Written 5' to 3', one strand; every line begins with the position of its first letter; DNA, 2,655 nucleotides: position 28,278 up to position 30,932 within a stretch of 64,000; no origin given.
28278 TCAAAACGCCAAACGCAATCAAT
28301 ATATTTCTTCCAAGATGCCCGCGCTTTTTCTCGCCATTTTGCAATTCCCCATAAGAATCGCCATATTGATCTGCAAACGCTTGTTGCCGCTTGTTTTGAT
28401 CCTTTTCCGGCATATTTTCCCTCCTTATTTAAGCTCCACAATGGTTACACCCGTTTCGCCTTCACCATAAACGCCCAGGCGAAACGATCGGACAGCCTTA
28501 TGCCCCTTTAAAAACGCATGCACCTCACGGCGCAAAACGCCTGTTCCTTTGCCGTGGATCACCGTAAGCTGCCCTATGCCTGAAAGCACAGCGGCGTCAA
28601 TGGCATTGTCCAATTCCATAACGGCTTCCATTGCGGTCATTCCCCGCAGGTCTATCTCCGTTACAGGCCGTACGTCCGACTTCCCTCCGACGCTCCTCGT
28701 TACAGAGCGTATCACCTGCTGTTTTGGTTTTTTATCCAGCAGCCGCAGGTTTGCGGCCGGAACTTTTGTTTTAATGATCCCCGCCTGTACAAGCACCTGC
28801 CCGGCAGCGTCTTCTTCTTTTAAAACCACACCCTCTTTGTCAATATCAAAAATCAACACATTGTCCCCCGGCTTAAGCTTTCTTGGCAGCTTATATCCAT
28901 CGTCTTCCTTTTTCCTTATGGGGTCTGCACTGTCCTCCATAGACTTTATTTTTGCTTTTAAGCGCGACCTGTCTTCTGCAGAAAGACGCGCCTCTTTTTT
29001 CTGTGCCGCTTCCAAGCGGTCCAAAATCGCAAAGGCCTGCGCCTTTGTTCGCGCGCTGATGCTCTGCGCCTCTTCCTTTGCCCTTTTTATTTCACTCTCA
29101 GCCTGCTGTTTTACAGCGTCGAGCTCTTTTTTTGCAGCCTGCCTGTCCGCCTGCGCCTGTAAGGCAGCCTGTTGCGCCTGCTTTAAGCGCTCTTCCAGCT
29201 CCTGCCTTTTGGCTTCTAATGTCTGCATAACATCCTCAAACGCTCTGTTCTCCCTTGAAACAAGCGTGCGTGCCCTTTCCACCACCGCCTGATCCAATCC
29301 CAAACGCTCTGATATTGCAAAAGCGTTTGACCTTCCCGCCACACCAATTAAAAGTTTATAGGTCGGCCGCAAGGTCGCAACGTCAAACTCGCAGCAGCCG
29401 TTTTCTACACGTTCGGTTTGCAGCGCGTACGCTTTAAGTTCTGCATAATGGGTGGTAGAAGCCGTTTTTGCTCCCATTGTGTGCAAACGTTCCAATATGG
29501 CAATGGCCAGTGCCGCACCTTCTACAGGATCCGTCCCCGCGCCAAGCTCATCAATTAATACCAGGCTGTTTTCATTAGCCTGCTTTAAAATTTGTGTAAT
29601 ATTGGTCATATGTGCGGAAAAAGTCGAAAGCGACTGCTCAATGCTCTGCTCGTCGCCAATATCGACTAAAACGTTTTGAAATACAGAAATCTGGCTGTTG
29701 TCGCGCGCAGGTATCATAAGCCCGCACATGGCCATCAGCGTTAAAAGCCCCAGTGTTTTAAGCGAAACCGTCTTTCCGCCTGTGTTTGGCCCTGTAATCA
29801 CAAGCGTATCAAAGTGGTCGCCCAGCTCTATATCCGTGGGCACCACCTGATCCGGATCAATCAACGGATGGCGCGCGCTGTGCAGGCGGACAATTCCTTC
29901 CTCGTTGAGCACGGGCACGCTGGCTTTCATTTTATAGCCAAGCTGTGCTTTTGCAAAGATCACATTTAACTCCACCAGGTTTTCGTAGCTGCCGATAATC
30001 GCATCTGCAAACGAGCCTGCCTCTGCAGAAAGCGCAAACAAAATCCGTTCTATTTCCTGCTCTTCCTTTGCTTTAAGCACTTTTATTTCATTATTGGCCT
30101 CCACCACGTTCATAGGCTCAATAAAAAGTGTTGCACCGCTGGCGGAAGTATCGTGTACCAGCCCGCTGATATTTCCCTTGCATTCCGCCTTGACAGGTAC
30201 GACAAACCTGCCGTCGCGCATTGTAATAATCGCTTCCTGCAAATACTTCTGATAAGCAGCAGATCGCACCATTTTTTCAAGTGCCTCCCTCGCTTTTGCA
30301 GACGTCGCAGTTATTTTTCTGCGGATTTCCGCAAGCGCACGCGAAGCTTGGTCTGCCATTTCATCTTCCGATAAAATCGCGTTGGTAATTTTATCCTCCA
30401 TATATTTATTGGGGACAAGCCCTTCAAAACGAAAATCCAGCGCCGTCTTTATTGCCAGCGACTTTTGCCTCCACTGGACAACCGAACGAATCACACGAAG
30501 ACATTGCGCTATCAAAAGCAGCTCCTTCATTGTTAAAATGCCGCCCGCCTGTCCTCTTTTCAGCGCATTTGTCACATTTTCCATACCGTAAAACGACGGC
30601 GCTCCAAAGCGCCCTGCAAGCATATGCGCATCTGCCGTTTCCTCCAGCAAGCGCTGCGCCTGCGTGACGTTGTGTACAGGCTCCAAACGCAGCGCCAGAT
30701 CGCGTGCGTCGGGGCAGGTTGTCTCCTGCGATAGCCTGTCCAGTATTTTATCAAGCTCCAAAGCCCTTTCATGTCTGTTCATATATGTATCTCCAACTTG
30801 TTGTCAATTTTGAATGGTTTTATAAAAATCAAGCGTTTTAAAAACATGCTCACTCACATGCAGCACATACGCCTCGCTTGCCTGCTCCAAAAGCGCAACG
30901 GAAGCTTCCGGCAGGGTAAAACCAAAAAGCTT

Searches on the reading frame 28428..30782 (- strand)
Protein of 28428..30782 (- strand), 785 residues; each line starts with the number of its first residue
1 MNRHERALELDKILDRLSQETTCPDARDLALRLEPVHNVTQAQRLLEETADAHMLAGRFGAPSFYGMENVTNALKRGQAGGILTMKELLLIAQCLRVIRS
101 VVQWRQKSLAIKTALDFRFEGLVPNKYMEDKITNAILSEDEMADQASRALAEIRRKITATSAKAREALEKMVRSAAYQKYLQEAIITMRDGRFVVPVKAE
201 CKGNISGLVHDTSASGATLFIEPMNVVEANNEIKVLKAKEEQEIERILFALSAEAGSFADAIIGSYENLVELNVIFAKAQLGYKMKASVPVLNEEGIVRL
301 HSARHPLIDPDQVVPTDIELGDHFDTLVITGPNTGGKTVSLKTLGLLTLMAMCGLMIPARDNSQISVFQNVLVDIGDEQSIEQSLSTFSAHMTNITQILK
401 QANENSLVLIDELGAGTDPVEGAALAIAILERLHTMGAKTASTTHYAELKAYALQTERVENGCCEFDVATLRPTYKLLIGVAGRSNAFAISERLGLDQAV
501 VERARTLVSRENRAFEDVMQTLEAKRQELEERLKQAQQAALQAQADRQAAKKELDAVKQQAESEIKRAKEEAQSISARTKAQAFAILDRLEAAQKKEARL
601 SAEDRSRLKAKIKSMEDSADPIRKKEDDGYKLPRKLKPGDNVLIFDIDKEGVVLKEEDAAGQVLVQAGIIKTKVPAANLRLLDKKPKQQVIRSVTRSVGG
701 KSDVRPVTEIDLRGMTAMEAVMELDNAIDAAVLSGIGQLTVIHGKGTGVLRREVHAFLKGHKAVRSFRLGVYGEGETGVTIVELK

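Call 42: find_encoding_contigs(protein=window:28428-30782:-, flank=10000, max_places=1)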
Protein window:28428-30782:- (785 aa): 22 contigs read that carry it; 1 place shown.
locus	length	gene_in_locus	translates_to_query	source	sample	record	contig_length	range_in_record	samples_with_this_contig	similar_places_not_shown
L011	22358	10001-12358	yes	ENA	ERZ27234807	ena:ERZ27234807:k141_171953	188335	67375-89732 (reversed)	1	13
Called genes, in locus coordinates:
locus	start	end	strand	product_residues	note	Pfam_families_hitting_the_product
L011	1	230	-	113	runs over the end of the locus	PF01740:STAS, PF13466:STAS_2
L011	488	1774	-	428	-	PF08245:Mur_ligase_M, PF02875:Mur_ligase_C, PF27239:FOL3_C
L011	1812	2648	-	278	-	PF00590:TP_methylase, PF23016:RsmI_C (weak)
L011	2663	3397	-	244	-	PF05175:MTS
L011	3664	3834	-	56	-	PF00037:Fer4, PF13237:Fer4_10, PF14697:Fer4_21, PF12838:Fer4_7, PF13187:Fer4_9, PF12797:Fer4_2 (weak), PF13237:Fer4_10 (weak), PF00037:Fer4, +7 more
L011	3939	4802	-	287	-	PF04468:PSP1, PF28472:PSP1_3rd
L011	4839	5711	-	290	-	PF13177:DNA_pol3_delta2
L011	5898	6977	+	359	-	PF01695:IstB_IS21 (weak), PF02562:PhoH, PF13245:AAA_19, PF13604:AAA_30 (weak)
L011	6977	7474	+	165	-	PF02130:YbeY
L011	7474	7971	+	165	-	PF01219:DAGK_prokar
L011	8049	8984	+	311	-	PF03193:RsgA_GTPase (faint), PF00009:GTP_EFTU, PF00350:Dynamin_N (weak), PF01926:MMR_HSR1, PF02421:FeoB_N, PF04548:AIG1, PF07650:KH_2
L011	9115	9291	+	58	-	-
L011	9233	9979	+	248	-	PF11967:RecO_N, PF02565:RecO_C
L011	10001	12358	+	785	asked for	PF00488:MutS_V, PF20297:MSSS, PF01713:Smr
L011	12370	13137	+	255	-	-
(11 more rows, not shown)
